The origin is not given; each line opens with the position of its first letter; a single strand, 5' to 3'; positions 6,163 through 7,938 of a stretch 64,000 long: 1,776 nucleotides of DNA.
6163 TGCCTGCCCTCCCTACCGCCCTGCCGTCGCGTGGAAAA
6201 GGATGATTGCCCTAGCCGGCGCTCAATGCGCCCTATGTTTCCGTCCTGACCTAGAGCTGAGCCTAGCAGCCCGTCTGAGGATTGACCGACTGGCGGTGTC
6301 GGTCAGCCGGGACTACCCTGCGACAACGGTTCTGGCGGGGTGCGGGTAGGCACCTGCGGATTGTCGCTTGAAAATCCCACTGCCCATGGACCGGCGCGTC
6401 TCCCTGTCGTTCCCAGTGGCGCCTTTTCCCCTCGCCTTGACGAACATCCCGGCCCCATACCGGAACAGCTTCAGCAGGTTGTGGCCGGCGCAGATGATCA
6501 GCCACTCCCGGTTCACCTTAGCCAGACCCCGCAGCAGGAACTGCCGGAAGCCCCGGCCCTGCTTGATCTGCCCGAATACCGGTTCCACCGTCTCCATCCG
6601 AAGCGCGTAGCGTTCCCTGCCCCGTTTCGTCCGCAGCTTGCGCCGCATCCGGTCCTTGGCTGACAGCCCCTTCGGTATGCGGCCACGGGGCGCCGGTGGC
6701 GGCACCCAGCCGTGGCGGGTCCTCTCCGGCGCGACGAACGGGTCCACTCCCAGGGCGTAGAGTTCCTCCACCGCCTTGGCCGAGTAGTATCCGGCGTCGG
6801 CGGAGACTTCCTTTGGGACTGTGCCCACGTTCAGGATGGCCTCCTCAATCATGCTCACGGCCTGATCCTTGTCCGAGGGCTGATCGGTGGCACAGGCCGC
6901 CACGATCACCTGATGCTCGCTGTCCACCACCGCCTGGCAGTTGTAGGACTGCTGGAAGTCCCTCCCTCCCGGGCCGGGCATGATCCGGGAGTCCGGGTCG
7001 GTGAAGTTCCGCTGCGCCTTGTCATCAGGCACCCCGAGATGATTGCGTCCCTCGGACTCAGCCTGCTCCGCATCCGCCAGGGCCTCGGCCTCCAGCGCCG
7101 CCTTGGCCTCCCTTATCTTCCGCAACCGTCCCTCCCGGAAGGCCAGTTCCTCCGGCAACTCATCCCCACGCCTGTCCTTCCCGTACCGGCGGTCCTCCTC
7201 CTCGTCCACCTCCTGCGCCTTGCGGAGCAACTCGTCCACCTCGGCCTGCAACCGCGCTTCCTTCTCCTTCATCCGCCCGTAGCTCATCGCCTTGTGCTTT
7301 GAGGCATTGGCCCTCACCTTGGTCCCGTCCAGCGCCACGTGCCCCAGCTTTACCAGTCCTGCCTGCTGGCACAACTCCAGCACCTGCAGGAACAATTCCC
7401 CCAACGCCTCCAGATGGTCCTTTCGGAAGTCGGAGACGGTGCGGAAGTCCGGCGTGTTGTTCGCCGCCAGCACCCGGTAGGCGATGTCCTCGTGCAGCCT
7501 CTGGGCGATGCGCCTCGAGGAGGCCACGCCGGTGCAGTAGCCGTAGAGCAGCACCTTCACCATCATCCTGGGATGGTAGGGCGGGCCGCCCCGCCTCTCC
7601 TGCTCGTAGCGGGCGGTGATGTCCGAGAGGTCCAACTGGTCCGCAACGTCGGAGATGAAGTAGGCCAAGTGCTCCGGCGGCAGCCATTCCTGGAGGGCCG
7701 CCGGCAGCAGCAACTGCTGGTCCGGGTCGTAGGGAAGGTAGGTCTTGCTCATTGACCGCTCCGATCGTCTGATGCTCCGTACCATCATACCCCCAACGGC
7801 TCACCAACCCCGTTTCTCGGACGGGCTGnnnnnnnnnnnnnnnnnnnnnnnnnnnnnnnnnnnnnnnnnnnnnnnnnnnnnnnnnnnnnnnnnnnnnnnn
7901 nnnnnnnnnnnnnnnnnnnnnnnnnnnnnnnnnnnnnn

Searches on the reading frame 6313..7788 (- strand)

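Call 76: search_protein_families(library=ncbifam, proteins=[window:6313-7788:-], max_evalue=0.00001)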
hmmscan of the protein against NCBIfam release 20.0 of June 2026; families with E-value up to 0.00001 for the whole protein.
window:6313-7788:- (491 aa): 5 families
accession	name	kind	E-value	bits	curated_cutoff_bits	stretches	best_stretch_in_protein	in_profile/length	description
NF033551.1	transpos_IS1182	equivalog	6.8e-113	378.1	270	2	19-356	1-343/488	IS1182 family transposase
NF033581.1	transpos_IS5_4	equivalog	5.7e-21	75.1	140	1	59-438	20-284/285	IS5 family transposase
NF033593.1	transpos_ISNCY_1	equivalog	1.1e-11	44.1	325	1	287-358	306-378/444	ISNCY family transposase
NF033579.1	transpos_IS5_2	equivalog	9.1e-06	25.3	140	0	285-437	143-286/289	IS5 family transposase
NF033578.1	transpos_IS5_1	equivalog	9.3e-06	25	275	0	288-443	290-418/419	IS5 family transposase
